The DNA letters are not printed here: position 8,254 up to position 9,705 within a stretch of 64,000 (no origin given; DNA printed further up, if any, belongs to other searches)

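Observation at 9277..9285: Rieske oxygenase alpha subunit with Tyr in place of the first [2Fe-2S] histidine ligand (CRYRYM instead of CxHRGM)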

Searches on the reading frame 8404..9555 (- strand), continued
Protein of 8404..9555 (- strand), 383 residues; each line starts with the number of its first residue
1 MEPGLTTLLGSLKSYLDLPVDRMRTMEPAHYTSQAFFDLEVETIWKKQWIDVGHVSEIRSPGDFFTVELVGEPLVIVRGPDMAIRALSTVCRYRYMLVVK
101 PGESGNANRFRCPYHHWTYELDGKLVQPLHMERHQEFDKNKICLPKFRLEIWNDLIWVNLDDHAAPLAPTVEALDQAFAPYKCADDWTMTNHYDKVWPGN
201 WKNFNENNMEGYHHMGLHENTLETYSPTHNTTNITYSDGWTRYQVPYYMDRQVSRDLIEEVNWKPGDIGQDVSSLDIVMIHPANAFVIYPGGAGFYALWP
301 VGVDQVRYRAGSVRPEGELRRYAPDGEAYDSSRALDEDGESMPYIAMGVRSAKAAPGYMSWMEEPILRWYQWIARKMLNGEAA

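Call 27: find_related_loci(query=A4, collection=genome_contigs, flank=8000)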
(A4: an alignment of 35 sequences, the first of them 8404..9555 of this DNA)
Query A4 (383 aa) in genome_contigs; peptide patterns used: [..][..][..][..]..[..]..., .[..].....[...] (x = any residue, [..] = any of these).
600 stretches matched a pattern (row limit reached: there are more); 535 encode a relative of the query (tblastn E <= 1e-3); the best 80 are kept; 80 distinct loci.
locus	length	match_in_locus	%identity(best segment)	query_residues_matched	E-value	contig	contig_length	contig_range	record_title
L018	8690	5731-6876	84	1-382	0e+0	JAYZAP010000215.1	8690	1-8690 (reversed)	MAG: Pseudomonadota bacterium isolate XB_MAG1186 DB_MAG1186_0215, whole genome shotgun sequence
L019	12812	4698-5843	85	1-382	0e+0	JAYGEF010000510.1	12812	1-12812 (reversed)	MAG: Alphaproteobacteria bacterium isolate OC6_3000m_MAG_168 OC6_3000m_contig_491367, whole genome shotgun sequence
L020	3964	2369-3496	71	7-383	0e+0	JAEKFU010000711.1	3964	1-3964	MAG: Proteobacteria bacterium isolate petrobras_54 k127_13211589, whole genome shotgun sequence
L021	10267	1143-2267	71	8-383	0e+0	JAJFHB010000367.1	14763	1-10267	MAG: Hyphomicrobiales bacterium isolate OFTM346 OFTM346_366, whole genome shotgun sequence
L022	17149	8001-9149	69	1-382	0e+0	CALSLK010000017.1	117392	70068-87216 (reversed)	MAG: uncultured Alphaproteobacteria bacterium isolate A_MB180 genome assembly, contig: contig_13932_A_MB180, whole genom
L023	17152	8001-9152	68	1-383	0e+0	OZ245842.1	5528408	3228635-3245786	MAG: Alphaproteobacteria bacterium isolate 8fa29e53-599d-4395-9acb-6f40a3095647 genome assembly, chromosome: 1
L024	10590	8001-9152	67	1-383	0e+0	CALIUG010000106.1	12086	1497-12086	MAG: uncultured Alphaproteobacteria bacterium isolate S1_Bin_Bin_233_1 genome assembly, contig: c_000000536148, whole ge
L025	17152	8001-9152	67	1-383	0e+0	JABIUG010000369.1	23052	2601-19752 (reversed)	MAG: Rhodospirillaceae bacterium isolate SI072_bin42 k141_2706217, whole genome shotgun sequence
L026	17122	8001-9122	57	5-377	5e-147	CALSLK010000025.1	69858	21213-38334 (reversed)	MAG: uncultured Alphaproteobacteria bacterium isolate A_MB180 genome assembly, contig: contig_14410_A_MB180, whole genom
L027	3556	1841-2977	56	1-378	2e-152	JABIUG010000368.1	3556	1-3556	MAG: Rhodospirillaceae bacterium isolate SI072_bin42 k141_2699631, whole genome shotgun sequence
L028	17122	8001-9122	56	5-377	6e-144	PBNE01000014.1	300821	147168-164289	MAG: Rhodospirillaceae bacterium isolate SP197 140725, whole genome shotgun sequence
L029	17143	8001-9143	43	9-383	2e-110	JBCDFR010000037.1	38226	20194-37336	MAG: Actinomycetota bacterium isolate P01_H01_bin.113 k141_315101_length_38226_cov_19.6749, whole genome shotgun sequenc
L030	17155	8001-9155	45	5-383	1e-109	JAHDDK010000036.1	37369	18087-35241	MAG: Acidimicrobiales bacterium isolate MAG-156 RZ_3044, whole genome shotgun sequence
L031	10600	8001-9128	43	9-377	2e-109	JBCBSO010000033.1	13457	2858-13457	MAG: Actinomycetota bacterium isolate J06638_25 NODE_33_length_13457_cov_5.230269, whole genome shotgun sequence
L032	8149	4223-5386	39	4-377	6e-87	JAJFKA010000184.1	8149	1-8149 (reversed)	MAG: Gammaproteobacteria bacterium isolate OFTM330 OFTM330_183, whole genome shotgun sequence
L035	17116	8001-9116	36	8-377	8e-63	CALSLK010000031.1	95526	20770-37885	MAG: uncultured Alphaproteobacteria bacterium isolate A_MB180 genome assembly, contig: contig_13262_A_MB180, whole genom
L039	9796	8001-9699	34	5-377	2e-58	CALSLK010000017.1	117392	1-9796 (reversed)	MAG: uncultured Alphaproteobacteria bacterium isolate A_MB180 genome assembly, contig: contig_13932_A_MB180, whole genom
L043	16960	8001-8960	34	24-357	8e-50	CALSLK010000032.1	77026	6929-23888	MAG: uncultured Alphaproteobacteria bacterium isolate A_MB180 genome assembly, contig: contig_13702_A_MB180, whole genom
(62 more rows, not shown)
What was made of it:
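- Related MAGs carry several paralogues of this subfamily; for example, one MAG has loci L022, L026, L035, L039 and L043 (call 27).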

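Call 30: find_encoding_contigs(protein=P0004, flank=8000, max_places=1)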
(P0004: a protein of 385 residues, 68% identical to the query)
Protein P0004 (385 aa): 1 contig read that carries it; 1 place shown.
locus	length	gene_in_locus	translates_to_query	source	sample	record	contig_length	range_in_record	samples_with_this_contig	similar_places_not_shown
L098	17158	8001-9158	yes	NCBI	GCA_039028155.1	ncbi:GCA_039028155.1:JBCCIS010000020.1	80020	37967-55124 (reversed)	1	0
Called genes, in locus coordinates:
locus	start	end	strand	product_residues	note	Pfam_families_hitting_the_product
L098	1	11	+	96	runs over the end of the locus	-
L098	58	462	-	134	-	-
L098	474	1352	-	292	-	PF01418:HTH_6 (weak)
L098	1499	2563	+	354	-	PF01547:SBP_bac_1, PF13416:SBP_bac_8, PF13343:SBP_bac_6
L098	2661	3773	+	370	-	PF00005:ABC_tran, PF02463:SMC_N (faint), PF13304:AAA_21 (faint), PF08402:TOBE_2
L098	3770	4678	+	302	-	PF00528:BPD_transp_1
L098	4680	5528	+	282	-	PF00528:BPD_transp_1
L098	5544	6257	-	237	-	PF08808:RES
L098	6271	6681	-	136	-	PF20432:Xre-like-HTH, PF09722:Xre_MbcA_ParS_C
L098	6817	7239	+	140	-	-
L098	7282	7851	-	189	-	PF00440:TetR_N, PF17928:TetR_C_22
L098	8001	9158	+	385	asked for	PF00355:Rieske, PF00848:Ring_hydroxyl_A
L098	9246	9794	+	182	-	PF02776:TPP_enzyme_N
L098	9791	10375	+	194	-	PF02775:TPP_enzyme_C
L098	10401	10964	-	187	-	PF04366:Ysc84 (weak)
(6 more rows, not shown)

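Call 31: find_encoding_contigs(protein=P0016, flank=8000, max_places=1)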
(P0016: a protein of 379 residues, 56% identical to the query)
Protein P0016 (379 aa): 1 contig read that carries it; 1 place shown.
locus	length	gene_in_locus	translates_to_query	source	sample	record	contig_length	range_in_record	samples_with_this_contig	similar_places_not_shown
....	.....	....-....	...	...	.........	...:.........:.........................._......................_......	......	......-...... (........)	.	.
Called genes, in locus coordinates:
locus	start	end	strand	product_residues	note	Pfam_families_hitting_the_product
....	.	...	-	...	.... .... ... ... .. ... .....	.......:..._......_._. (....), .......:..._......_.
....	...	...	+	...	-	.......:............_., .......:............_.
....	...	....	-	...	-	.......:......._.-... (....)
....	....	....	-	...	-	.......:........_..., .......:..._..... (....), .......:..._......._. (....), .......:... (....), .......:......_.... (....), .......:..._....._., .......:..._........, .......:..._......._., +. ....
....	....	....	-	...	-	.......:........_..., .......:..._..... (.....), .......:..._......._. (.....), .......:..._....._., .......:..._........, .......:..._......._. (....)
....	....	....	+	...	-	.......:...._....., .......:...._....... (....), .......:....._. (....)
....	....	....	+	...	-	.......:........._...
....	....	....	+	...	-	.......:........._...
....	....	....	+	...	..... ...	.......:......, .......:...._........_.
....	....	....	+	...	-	-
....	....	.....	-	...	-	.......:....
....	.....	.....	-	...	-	-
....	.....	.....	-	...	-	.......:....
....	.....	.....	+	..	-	-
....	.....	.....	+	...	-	-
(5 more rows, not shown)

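Call 32: find_encoding_contigs(protein=P0029, flank=8000, max_places=1)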
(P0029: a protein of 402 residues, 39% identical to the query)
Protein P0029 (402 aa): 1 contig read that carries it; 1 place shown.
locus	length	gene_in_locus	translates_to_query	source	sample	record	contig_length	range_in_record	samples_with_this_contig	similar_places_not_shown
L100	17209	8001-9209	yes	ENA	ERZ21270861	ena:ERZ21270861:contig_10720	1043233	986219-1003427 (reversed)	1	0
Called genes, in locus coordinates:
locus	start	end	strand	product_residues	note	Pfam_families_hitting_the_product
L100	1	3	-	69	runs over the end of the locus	-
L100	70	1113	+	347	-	PF13417:GST_N_3, PF13409:GST_N_2 (weak), PF13410:GST_C_2 (weak)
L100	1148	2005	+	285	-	PF00389:2-Hacid_dh, PF02826:2-Hacid_dh_C, PF00670:AdoHcyase_NAD (faint)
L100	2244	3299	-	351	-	PF02661:Fic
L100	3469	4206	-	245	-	PF00378:ECH_1, PF16113:ECH_2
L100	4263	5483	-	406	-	PF02771:Acyl-CoA_dh_N (weak), PF02770:Acyl-CoA_dh_M, PF00441:Acyl-CoA_dh_1, PF08028:Acyl-CoA_dh_2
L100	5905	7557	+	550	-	PF07196:Flagellin_IN (faint)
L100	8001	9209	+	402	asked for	PF00355:Rieske, PF00848:Ring_hydroxyl_A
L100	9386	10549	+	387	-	PF03747:ADP_ribosyl_GH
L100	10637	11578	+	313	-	PF04909:Amidohydro_2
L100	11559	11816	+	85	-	-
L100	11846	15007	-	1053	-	-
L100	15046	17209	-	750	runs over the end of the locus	-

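Call 48: predict_structure(alignment_id=A4)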
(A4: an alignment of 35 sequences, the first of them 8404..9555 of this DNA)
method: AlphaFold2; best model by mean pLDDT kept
length: 383 residues; sequences in the alignment: 35
mean_pLDDT: 88.2   pTM: 0.90
mean pLDDT of the five models: 88.2, 87.6, 87.4, 87.0, 86.3
residues with pLDDT >= 90: 241; 70-90: 103; 50-70: 36; < 50: 3
segments of 3 or more residues with pLDDT < 50: 381-383
pLDDT, mean of each block of 10 residues (from residue 1): 88 93 94 96 96 95 97 97 98 93 96 95 95 90 96 97 90 91 83 89 83 61 62 87 88 83 87 91 92 92 94 78 62 77 90 91 89 91 40
secondary structure, 60 per line:
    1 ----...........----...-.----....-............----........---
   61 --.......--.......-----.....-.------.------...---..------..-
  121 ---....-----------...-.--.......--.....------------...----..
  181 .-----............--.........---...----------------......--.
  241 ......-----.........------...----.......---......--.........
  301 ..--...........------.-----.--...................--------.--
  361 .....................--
elements in order: H5-15 H29-32 H34-45 E50-54 E63-69 E72-78 E84-88 E104-106 E124-127 E146-152 E155-159 E187-198 H201-209 E232-237 E240-246 H252-260 E274-280 E284-289 E292-302 E305-315 H331-349 H361-381
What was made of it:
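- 8404..9555 (-): Gene for a 383-aa Rieske non-haem iron oxygenase alpha subunit, in an uncharacterised subfamily nearest to the quaternary-amine 'group V' enzymes CntA, Stc2 and GbcA. AF2 model has pLDDT 88.2 and pTM 0.90 (call 48).
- On Rieske non-haem iron oxygenase alpha subunit: AF2 pLDDT 88.2, pTM 0.90 (call 48).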

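Call 50: search_protein_representatives(protein=window:8404-9555:-)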
Query: 383 residues. Proteins with E-value up to 0.001 (for the whole library): 12166; up to 1e-10: 6117; up to 1e-30: 349. The best 150 are listed.
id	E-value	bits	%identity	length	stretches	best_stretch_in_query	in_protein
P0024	6.0e-104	364.6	44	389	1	5-379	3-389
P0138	5.9e-95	335.0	42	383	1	7-379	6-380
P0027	1.2e-93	330.7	60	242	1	96-318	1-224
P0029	2.5e-84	300.0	42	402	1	5-377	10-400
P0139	1.4e-80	287.6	56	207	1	3-203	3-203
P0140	1.5e-76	274.4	46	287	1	97-379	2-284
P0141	2.6e-75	270.3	39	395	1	2-378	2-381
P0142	7.6e-75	268.7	36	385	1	7-379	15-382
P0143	2.6e-67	243.9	39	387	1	5-380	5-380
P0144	9.0e-60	219.1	34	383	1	8-379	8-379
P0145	2.0e-59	218.0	35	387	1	7-382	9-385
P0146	1.0e-56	209.0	35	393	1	7-380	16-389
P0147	3.0e-56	207.5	33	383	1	9-379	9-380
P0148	5.3e-56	206.7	36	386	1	17-376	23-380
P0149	5.9e-56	206.5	34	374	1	4-377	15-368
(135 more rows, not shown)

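Call 53: fold_search(model_id=the predicted structure, library=pdb)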
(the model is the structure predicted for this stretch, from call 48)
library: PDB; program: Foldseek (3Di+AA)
matches with E <= 10: 1306; with E <= 0.001: 170
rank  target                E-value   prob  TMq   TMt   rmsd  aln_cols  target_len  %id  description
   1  3n0q                  1.4e-25  1.00  0.79  0.76   5.2       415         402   20  Crystal structure of a Putative aromatic-ring hydroxylating dioxygenase (TM1040_3219) from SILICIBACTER SP. TM1040 at 1. (released 2010-06-09)
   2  3vca                  3.4e-25  1.00  0.79  0.76   4.9       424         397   21  Quaternary Ammonium Oxidative Demethylation: X-ray Crystallographic, Resonance Raman and UV-visible Spectroscopic Analys (released 2012-02-08)
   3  4quq                  4.8e-25  1.00  0.75  0.72   6.7       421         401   21  Crystal structure of stachydrine demethylase in complex with azide (released 2015-07-15)
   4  4qur                  5.0e-25  1.00  0.75  0.69   7.2       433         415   20  Crystal Structure of stachydrine demethylase in complex with cyanide, oxygen, and N-methyl proline in a new orientation (released 2015-07-15)
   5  6zgp_I                9.3e-25  1.00  0.73  0.78   4.3       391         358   22  Crystal structure of the quaternary ammonium Rieske monooxygenase CntA in complex with inhibitor MMV12 (MMV020670) (released 2020-11-18)
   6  4qup                  9.8e-25  1.00  0.76  0.70   6.9       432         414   20  Crystal structure of stachydrine demethylase with N-methyl proline from low X-ray dose composite datasets (released 2015-07-15)
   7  6zgp_C                2.3e-24  1.00  0.73  0.78   4.2       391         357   22  Crystal structure of the quaternary ammonium Rieske monooxygenase CntA in complex with inhibitor MMV12 (MMV020670) (released 2020-11-18)
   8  6zgp_H                2.8e-24  1.00  0.74  0.78   4.1       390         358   22  Crystal structure of the quaternary ammonium Rieske monooxygenase CntA in complex with inhibitor MMV12 (MMV020670) (released 2020-11-18)
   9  6y9c                  4.4e-24  1.00  0.72  0.75   5.5       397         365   22  The structure of a quaternary ammonium Rieske monooxygenase reveals insights into carnitine oxidation by gut microbiota  (released 2021-03-31)
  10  6zgp_G                5.8e-24  1.00  0.73  0.77   4.2       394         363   22  Crystal structure of the quaternary ammonium Rieske monooxygenase CntA in complex with inhibitor MMV12 (MMV020670) (released 2020-11-18)
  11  6zgp_K                8.1e-24  1.00  0.73  0.78   4.1       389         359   23  Crystal structure of the quaternary ammonium Rieske monooxygenase CntA in complex with inhibitor MMV12 (MMV020670) (released 2020-11-18)
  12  6zgp_F                8.6e-24  1.00  0.73  0.78   4.4       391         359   23  Crystal structure of the quaternary ammonium Rieske monooxygenase CntA in complex with inhibitor MMV12 (MMV020670) (released 2020-11-18)
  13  6y9d_A                9.6e-24  1.00  0.72  0.78   4.4       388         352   23  Crystal structure of the quaternary ammonium Rieske monooxygenase CntA in complex with substrate L-Carnitine (released 2020-11-18)
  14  6zgp_B                2.8e-23  1.00  0.73  0.78   4.2       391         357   23  Crystal structure of the quaternary ammonium Rieske monooxygenase CntA in complex with inhibitor MMV12 (MMV020670) (released 2020-11-18)
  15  6zgp_J                2.9e-23  1.00  0.74  0.80   4.1       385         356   23  Crystal structure of the quaternary ammonium Rieske monooxygenase CntA in complex with inhibitor MMV12 (MMV020670) (released 2020-11-18)
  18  6y8j                  4.6e-23  1.00  0.71  0.78   4.2       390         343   24  Crystal structure of the apo form of a quaternary ammonium Rieske monooxygenase CntA (released 2020-11-18)
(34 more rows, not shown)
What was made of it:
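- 8404..9555 (-): Foldseek top hits are 3n0q, Stc2 (3vca) and CntA, TM 0.73-0.79 (call 53).
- On Rieske non-haem iron oxygenase alpha subunit: Foldseek probability 1.00 and TM 0.71-0.80 to Stc2, CntA and 3n0q (call 53).
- Closest known: Stachydrine. Same: They are the top Foldseek hits (E about 1e-25, TM 0.79; call 53).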
